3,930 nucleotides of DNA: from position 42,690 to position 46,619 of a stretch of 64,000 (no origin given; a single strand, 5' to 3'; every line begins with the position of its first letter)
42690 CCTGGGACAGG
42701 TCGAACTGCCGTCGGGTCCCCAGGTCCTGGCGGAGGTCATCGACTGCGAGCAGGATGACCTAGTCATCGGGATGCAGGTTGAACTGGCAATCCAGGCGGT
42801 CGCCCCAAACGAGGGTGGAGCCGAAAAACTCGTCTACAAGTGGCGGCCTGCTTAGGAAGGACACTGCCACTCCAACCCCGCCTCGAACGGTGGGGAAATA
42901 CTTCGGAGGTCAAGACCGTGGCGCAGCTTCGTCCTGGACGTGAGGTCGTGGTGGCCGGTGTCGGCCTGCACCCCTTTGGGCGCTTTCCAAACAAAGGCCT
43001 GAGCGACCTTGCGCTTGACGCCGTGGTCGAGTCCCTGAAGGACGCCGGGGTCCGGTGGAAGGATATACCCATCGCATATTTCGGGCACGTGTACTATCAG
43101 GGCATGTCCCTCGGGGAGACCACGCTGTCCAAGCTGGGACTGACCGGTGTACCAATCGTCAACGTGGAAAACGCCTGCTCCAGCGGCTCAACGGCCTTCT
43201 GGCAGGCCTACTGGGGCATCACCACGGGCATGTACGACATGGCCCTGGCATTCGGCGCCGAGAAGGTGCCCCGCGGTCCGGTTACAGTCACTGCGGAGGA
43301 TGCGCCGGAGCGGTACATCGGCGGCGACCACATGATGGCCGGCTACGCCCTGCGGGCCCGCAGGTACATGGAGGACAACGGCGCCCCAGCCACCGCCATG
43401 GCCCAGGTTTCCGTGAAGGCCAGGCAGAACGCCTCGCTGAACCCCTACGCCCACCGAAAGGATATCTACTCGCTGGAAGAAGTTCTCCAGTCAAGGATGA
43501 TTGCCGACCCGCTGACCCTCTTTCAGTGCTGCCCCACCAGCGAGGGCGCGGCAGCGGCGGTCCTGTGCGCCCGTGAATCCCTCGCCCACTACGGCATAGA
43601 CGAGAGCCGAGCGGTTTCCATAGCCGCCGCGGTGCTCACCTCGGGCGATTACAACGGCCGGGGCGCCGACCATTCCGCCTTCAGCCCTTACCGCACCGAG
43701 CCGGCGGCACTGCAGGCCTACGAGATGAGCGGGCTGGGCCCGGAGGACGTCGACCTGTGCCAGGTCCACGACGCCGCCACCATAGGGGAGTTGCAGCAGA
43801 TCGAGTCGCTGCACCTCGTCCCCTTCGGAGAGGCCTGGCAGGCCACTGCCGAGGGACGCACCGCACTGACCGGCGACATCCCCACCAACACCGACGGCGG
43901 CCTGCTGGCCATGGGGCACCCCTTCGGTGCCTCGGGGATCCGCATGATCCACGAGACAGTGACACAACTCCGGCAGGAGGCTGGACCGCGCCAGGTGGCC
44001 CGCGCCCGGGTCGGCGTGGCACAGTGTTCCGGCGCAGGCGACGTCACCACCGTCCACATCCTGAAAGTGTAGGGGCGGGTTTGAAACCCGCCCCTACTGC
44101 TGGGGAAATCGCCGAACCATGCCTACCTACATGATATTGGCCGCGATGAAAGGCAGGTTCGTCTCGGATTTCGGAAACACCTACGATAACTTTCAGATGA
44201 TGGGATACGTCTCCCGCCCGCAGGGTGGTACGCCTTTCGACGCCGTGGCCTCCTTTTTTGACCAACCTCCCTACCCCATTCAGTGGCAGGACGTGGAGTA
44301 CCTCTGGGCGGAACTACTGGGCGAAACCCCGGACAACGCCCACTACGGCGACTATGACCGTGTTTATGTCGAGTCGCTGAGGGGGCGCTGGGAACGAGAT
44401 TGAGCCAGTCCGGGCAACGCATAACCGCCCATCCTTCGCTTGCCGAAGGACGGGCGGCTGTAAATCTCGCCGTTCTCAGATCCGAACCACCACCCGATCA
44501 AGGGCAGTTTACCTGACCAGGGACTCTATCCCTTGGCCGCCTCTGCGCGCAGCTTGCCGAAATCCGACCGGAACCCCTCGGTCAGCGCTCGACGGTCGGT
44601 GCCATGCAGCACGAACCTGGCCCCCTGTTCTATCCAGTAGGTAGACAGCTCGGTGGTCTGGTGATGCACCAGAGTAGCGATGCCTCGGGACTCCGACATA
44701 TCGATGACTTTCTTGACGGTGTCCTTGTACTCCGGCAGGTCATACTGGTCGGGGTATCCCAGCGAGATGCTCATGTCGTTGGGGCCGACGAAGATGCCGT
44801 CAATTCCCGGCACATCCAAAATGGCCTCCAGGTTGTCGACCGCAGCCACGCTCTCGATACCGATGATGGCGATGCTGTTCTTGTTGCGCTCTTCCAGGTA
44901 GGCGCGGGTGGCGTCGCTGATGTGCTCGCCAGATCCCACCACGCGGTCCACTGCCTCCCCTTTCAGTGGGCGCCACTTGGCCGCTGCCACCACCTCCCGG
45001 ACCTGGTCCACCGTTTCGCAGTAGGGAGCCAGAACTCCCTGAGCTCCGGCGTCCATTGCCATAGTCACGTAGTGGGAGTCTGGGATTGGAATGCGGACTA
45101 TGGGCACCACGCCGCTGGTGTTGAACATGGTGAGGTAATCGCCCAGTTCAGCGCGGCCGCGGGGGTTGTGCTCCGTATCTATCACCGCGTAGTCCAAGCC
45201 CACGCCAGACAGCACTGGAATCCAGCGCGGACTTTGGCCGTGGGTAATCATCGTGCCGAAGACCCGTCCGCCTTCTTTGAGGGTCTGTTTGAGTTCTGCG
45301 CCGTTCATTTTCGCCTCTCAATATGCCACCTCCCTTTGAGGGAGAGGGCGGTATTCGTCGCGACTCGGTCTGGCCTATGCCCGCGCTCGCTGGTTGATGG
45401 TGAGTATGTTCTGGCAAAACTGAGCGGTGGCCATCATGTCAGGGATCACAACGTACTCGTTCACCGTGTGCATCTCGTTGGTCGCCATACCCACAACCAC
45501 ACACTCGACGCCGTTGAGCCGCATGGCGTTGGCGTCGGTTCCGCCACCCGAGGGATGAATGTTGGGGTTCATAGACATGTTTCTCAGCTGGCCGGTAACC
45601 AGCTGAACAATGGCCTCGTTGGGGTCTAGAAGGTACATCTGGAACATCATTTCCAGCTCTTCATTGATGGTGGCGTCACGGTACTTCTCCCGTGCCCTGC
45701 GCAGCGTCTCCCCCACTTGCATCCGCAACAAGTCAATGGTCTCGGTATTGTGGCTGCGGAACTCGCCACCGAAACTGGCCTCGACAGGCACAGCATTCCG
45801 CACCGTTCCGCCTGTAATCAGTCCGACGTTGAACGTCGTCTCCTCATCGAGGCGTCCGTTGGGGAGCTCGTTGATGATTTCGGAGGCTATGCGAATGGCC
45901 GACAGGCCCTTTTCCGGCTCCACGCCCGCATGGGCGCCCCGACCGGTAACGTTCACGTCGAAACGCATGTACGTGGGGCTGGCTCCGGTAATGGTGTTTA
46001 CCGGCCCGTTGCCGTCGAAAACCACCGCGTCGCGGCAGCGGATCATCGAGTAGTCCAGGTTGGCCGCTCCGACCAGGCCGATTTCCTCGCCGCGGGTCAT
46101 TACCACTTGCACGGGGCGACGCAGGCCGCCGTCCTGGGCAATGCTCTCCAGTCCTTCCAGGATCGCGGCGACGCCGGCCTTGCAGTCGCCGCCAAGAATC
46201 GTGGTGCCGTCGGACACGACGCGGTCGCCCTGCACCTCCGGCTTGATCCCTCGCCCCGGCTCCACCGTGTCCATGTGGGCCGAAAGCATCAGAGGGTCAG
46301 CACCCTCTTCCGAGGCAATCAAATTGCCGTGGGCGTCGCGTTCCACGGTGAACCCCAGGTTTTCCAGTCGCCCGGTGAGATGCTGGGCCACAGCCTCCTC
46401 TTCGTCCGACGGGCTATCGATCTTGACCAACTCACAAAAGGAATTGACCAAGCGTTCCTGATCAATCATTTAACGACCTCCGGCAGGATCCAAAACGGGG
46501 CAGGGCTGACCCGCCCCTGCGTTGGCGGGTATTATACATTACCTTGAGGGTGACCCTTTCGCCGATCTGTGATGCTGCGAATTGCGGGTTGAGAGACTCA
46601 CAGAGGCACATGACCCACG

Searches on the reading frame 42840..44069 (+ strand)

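Call 29: search_protein_families(library=pfam, proteins=[window:42840-44069:+], max_evalue=0.00001)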
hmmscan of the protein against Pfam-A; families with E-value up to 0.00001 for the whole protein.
window:42840-44069:+ (410 aa): 3 families
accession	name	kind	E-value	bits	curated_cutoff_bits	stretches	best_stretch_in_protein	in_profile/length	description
PF22691.2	Thiolase_C_1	-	2.6e-35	121.7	28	1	287-400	21-134/144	Thiolase C-terminal domain-like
PF00108.29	Thiolase_N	-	1.9e-13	50.9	26.4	1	36-245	1-259/260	Thiolase, N-terminal domain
PF02803.24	Thiolase_C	-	2.4e-11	43.8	27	1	287-396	25-116/123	Thiolase, C-terminal domain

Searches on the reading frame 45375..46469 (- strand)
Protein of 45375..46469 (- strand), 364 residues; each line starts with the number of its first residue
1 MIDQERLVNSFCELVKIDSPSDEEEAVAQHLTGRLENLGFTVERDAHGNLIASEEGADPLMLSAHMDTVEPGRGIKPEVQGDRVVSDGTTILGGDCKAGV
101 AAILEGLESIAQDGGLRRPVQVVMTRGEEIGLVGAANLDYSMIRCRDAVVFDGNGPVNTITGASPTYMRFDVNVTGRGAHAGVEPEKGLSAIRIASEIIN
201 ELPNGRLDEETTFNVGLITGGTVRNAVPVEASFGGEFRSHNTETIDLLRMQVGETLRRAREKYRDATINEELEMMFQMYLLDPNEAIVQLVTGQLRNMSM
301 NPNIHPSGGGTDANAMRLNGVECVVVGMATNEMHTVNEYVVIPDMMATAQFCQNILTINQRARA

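Call 29: search_protein_families(library=pfam, proteins=[window:45375-46469:-], max_evalue=0.00001)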
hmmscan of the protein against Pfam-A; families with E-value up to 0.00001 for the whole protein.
window:45375-46469:- (364 aa): 4 families
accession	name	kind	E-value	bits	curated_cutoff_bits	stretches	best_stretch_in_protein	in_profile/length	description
PF07687.19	M20_dimer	-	2.1e-17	63.4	21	1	167-260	6-103/107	Peptidase dimerisation domain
PF01546.33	Peptidase_M20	-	1.7e-16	61.2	24.6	1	61-356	1-204/206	Peptidase family M20/M25/M40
PF05343.19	Peptidase_M42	-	1.1e-11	44.9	23.2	0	305-350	244-291/292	M42 glutamyl aminopeptidase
PF04389.22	Peptidase_M28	-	1.8e-07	31.5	21.3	1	50-138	2-76/193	Peptidase family M28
